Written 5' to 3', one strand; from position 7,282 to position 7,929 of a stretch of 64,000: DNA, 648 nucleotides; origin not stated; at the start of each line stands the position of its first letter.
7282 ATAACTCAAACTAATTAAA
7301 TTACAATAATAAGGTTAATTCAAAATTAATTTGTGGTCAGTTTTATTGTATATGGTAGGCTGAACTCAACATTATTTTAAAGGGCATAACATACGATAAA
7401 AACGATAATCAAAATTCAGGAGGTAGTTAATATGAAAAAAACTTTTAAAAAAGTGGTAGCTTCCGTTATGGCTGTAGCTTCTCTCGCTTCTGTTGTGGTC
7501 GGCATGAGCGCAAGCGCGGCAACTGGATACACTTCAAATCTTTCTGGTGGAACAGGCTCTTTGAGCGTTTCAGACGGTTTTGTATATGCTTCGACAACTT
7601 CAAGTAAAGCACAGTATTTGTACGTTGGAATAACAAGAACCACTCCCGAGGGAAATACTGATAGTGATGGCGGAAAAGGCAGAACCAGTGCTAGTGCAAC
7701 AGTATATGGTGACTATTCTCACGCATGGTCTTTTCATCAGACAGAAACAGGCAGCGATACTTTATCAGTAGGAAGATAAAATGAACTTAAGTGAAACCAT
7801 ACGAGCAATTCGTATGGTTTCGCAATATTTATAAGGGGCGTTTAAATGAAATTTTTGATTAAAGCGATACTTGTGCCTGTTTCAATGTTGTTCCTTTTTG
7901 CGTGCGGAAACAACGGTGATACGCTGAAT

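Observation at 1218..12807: Candidate undescribed polymorphic 'small secreted protein + lipoprotein + ABC exporter' cassette system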

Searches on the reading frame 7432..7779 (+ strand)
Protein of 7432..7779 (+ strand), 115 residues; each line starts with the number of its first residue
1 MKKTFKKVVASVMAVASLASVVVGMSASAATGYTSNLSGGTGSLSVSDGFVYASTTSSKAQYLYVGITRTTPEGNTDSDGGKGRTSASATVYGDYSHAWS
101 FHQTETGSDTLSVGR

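Call 3: search_protein_families(library=pfam, proteins=[window:7432-7779:+], max_evalue=1)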
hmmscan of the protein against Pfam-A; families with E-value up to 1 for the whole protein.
window:7432-7779:+ (115 aa): 1 family
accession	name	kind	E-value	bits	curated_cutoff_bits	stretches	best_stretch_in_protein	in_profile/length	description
PF13129.11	DUF3953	-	0.26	11.5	22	1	1-26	17-41/41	Protein of unknown function (DUF3953)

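Call 4: search_protein_families(library=ncbifam, proteins=[window:7432-7779:+], max_evalue=1)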
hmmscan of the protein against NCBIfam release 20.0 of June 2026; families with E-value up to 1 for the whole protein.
window:7432-7779:+ (115 aa): 0 families

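Call 16: find_homologous_proteins(query=window:7432-7779:+, max_evalue=0.01)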
Query window:7432-7779:+ (115 aa): 4 proteins with E <= 0.01 among 59 candidates.
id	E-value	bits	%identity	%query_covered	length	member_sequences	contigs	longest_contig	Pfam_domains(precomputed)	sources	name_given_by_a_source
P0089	2.4e-63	229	100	100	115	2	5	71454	-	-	-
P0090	2.5e-38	148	67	100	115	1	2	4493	-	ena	-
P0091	2.2e-31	126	58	98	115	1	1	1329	-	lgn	-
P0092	2.3e-5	42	60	50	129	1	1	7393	-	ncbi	-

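Call 35: find_homologous_proteins(query=A3, max_evalue=0.01)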
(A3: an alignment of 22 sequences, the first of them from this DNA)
Query A3 (22 sequences) (115 aa, profile of the alignment): 36 proteins with E <= 0.01 among 2412 candidates.
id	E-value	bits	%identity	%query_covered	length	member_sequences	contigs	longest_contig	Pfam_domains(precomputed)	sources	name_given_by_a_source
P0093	2.1e-40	156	39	67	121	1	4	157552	-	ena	-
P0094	1.4e-36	144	36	73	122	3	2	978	-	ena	-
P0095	6.2e-36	142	46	50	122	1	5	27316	-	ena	-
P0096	1.7e-34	137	41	50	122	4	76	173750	-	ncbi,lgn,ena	-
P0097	1.0e-33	134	-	-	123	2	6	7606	-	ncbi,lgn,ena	-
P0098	8.0e-31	125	35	50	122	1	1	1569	-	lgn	-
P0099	2.2e-30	124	36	81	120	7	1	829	-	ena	-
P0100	2.5e-30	123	46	30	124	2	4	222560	-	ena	-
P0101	4.2e-30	123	40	69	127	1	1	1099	-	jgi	-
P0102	2.4e-29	120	52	29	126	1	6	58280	-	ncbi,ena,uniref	ncbi:hypothetical protein [Holdemanella sp.]|uniref:hypothetical protein n=1 Tax=Holdemanella sp. Ta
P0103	1.1e-27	115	34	54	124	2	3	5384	-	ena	-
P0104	6.4e-27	112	39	54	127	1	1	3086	-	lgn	-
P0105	7.6e-27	112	37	72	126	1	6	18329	-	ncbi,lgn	-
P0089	1.4e-26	111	100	100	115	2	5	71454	-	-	-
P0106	2.0e-26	111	50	28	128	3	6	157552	-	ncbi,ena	-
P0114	2.2e-23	101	31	74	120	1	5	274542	-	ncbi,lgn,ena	-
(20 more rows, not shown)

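Call 50: predict_structure(alignment_id=A4)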
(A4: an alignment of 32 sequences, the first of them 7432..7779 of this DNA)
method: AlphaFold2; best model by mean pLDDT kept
length: 115 residues; sequences in the alignment: 32
mean_pLDDT: 80.5   pTM: 0.68
mean pLDDT of the five models: 80.5, 80.5, 80.3, 77.4, 75.4
residues with pLDDT >= 90: 73; 70-90: 12; 50-70: 4; < 50: 26
segments of 3 or more residues with pLDDT < 50: 1-20, 22-27
pLDDT, mean of each block of 10 residues (from residue 1): 43 41 48 87 92 95 96 94 96 94 95 88
secondary structure, 60 per line:
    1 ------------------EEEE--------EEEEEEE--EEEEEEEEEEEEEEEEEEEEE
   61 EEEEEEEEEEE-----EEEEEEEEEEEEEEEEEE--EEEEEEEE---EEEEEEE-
elements in order: E19-22 E31-37 E40-71 E77-94 E97-104 E108-114

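Call 54: fold_search(model_id=the predicted structure, library=pdb)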
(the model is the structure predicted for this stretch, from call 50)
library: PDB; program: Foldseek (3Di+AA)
matches with E <= 10: 1334; with E <= 0.001: 0
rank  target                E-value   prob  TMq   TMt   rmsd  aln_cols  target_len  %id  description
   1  5t7a_A                1.0e-02  1.00  0.50  0.60   4.2        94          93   15  Crystal structure of Br derivative BhCBM56 (released 2017-08-23)
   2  6ncy_A                1.5e-02  1.00  0.38  0.09   3.6        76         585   13  Crystal structure of hybrid beta-glucuronidase/beta-galacturonidase from Fusicatenibacter saccharivorans (released 2019-02-20)
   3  6ncz_C                2.1e-02  1.00  0.38  0.09   3.6        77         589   13  Crystal structure of hybrid beta-glucuronidase/beta-galacturonidase from Fusicatenibacter saccharivorans bound to phen (released 2019-02-20)
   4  6ncz_A                3.8e-02  0.99  0.38  0.09   3.6        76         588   13  Crystal structure of hybrid beta-glucuronidase/beta-galacturonidase from Fusicatenibacter saccharivorans bound to phen (released 2019-02-20)
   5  5kf4_D                5.0e-02  0.92  0.37  0.41   5.2        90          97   17  Crystal structure of FN3 domain (Residues P368-P466) of Human collagen XX (released 2016-07-06)
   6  5t7a_B                5.2e-02  1.00  0.49  0.58   4.2        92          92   13  Crystal structure of Br derivative BhCBM56 (released 2017-08-23)
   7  5kf4_C                5.5e-02  0.92  0.37  0.42   5.2        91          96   16  Crystal structure of FN3 domain (Residues P368-P466) of Human collagen XX (released 2016-07-06)
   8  5dc0_A                5.8e-02  0.92  0.35  0.41   4.8        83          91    8  CRYSTAL STRUCTURE OF MONOBODY GG3/ABL1 SH2 DOMAIN COMPLEX (released 2016-03-02)
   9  1e42_A                6.1e-02  0.66  0.31  0.19  11.0       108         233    6  Beta2-adaptin appendage domain, from clathrin adaptor AP2 (released 2000-08-21)
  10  4wtx                  6.5e-02  0.95  0.36  0.41   5.0        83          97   12  Crystal structure of the fourth FnIII domain of integrin beta4 (released 2015-02-11)
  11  5dft_A                8.4e-02  0.84  0.32  0.39   4.9        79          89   18  Structure of the Eleventh Type III Domain from Human Fibronectin (released 2016-09-14)
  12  8gzx_B                9.3e-02  0.89  0.35  0.42   4.8        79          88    9  Escherichia coli FtsZ complexed with monobody (P212121) (released 2023-07-19)
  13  5dft_B                9.3e-02  0.80  0.31  0.37   5.1        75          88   17  Structure of the Eleventh Type III Domain from Human Fibronectin (released 2016-09-14)
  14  5kf4_A                9.8e-02  0.82  0.33  0.37   4.9        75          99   16  Crystal structure of FN3 domain (Residues P368-P466) of Human collagen XX (released 2016-07-06)
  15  6d0n_D                1.0e-01  0.98  0.40  0.50   4.3        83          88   12  Crystal structure of a CLC-type fluoride/proton antiporter, V319G mutant (released 2018-07-04)
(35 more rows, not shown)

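Call 69: search_protein_families(library=pfam, alignment_id=A4, max_evalue=1)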
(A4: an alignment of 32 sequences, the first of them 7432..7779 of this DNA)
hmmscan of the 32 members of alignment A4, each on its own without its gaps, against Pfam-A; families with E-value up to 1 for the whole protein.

A. member 1, window:7432-7779:+ (115 aa): 1 family
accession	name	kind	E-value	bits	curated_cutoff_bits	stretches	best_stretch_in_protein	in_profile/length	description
PF13129.11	DUF3953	-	0.26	11.5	22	1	1-26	17-41/41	Protein of unknown function (DUF3953)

B. families by the number of members that match (of 32 scanned): 19 families
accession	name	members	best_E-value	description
PF11021.13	DUF2613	4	0.026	Protein of unknown function (DUF2613)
PF21916.1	mtd_2nd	1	0.0034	Mtd second domain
PF24763.1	CGL160_C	1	0.0066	CGL160, C-terminal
PF05982.17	Sbt_1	1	0.015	Na+-dependent bicarbonate transporter superfamily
PF24464.1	Ig_F54D1_6_2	1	0.027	F54D1.6, Ig-like domain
PF01123.25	Stap_Strp_toxin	1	0.034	Staphylococcal/Streptococcal toxin, OB-fold domain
PF04202.18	Mfp-3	1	0.037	Foot protein 3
PF25136.1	DUF7823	1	0.066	Domain of unknown function (DUF7823)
PF04893.22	Yip1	1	0.067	Yip1 domain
PF18169.6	SLATT_6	1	0.083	SMODS and SLOG-associating 2TM effector domain 6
PF14231.11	GXWXG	1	0.19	GXWXG protein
PF13786.12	DUF4179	1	0.19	Domain of unknown function (DUF4179)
PF22065.2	Cep192_D7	1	0.2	Cep192 domain 7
PF13800.11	Sigma_reg_N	1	0.2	Sigma factor regulator N-terminal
PF05802.16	SctB2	1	0.25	SPI-2 type 3 secretion system translocon protein SctB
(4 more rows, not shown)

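Call 70: search_protein_families(library=padloc, proteins=[window:7432-7779:+], max_evalue=0.01)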
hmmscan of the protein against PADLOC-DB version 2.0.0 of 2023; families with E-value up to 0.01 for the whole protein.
window:7432-7779:+ (115 aa): 0 families

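Call 78: find_encoding_contigs(protein=P0102, flank=8000, max_places=2)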
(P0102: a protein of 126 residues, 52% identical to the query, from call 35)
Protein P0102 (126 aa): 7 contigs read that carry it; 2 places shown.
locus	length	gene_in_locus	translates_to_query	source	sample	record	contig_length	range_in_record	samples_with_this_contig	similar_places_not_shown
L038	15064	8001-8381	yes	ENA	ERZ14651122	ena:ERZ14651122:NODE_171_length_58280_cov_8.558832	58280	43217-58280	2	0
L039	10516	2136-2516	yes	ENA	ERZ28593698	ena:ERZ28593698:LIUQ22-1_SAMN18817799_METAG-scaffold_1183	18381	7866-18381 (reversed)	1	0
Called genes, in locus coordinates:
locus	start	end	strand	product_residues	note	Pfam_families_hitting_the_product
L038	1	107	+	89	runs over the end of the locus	-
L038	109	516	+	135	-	-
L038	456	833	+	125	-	-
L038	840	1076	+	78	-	PF19598:DUF6103 (weak)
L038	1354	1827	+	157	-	-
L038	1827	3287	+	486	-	PF18555:MobL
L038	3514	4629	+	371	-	PF14659:Phage_int_SAM_3, PF00589:Phage_integrase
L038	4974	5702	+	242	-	PF00072:Response_reg, PF04397:LytTR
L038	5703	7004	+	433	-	PF02518:HATPase_c (faint), PF14501:HATPase_c_5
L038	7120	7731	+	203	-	PF04647:AgrB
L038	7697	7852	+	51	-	-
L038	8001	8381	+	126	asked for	-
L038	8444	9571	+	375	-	-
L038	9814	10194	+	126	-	-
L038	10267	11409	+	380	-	-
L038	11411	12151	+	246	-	PF02463:SMC_N (faint), PF13476:AAA_23 (weak), PF00005:ABC_tran, PF13304:AAA_21 (weak)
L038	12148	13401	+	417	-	-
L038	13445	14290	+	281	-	PF06089:Asparaginase_II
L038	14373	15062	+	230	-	?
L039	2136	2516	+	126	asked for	-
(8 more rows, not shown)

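Call 79: find_encoding_contigs(protein=P0114, flank=8000, max_places=2)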
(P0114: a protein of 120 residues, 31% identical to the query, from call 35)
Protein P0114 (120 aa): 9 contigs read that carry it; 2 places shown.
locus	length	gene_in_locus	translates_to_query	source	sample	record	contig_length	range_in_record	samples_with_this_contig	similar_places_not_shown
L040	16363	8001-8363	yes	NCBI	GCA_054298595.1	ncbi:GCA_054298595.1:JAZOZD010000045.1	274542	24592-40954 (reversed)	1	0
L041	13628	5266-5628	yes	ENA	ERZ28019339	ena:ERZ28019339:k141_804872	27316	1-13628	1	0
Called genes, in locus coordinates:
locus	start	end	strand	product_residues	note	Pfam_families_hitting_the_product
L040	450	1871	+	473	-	PF13154:DUF3991, PF13155:Toprim_2, PF13362:Toprim_3 (weak)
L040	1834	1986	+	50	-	-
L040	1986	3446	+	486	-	PF18555:MobL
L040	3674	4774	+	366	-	PF14659:Phage_int_SAM_3, PF00589:Phage_integrase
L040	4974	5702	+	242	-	PF00072:Response_reg, PF04397:LytTR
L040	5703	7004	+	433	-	PF02518:HATPase_c (faint), PF14501:HATPase_c_5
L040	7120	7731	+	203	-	PF04647:AgrB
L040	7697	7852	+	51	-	-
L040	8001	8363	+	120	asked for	-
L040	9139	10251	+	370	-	-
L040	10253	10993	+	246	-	PF02463:SMC_N (faint), PF13476:AAA_23 (weak), PF00005:ABC_tran, PF13304:AAA_21 (weak)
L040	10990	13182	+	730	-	-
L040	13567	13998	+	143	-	PF08281:Sigma70_r4_2 (weak)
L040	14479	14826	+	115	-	PF02452:PemK_toxin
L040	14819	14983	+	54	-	-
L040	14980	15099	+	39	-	PF12664:DUF3789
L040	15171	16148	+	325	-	PF00239:Resolvase, PF07508:Recombinase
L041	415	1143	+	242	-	PF00072:Response_reg, PF04397:LytTR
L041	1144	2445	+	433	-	PF02518:HATPase_c (faint), PF14501:HATPase_c_5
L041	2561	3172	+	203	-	PF04647:AgrB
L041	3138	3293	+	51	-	-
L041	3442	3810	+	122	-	-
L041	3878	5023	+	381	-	-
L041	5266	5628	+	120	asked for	-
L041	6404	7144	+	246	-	-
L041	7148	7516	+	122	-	-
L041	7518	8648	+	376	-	-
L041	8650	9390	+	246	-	PF02463:SMC_N (faint), PF13476:AAA_23 (weak), PF00005:ABC_tran, PF13304:AAA_21 (weak)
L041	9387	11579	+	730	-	-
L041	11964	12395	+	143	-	PF08281:Sigma70_r4_2 (weak)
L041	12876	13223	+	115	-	PF02452:PemK_toxin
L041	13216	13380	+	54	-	-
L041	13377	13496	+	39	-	PF12664:DUF3789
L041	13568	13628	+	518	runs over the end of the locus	PF00239:Resolvase, PF07508:Recombinase, PF13408:Zn_ribbon_recom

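Call 80: find_encoding_contigs(protein=P0096, flank=8000, max_places=3)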
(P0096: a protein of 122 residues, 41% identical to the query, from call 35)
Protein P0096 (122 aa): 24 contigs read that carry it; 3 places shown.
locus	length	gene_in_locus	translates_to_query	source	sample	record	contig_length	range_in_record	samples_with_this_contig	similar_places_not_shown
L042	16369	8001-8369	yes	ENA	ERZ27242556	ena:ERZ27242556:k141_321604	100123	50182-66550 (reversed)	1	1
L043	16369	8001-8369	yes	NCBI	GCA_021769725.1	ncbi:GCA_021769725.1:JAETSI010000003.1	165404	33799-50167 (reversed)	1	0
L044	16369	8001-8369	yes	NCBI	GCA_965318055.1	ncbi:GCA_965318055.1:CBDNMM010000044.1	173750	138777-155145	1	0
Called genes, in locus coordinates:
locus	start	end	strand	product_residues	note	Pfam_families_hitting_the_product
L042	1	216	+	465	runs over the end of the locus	PF14262:Cthe_2159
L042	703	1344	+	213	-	-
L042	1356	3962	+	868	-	PF02861:Clp_N, PF23569:NBD_SMAX1 (weak), PF00004:AAA, PF17871:AAA_lid_9, PF00004:AAA, PF07724:AAA_2, PF07728:AAA_5, PF10431:ClpB_D2-small, +10 more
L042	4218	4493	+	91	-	PF00216:Bac_DNA_binding, PF18291:HU-HIG (weak), PF18289:HU-CCDC81_euk_2 (faint)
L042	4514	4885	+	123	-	PF20069:DUF6465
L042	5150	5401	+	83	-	PF11007:CotJA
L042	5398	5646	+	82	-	PF12652:CotJB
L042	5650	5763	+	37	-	PF05067:Mn_catalase (weak)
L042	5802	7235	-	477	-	PF00239:Resolvase, PF07508:Recombinase, PF13408:Zn_ribbon_recom (weak)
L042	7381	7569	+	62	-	-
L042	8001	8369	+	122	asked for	-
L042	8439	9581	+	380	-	-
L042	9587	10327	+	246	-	PF02463:SMC_N (faint), PF00005:ABC_tran, PF13304:AAA_21 (weak)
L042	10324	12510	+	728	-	-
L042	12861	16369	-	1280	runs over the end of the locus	PF08306:Glyco_hydro_98M, PF08307:Glyco_hydro_98C, PF03422:CBM_6, PF16990:CBM_35 (weak), PF00404:Dockerin_1 (weak), PF00756:Esterase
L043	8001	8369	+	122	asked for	-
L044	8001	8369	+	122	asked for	-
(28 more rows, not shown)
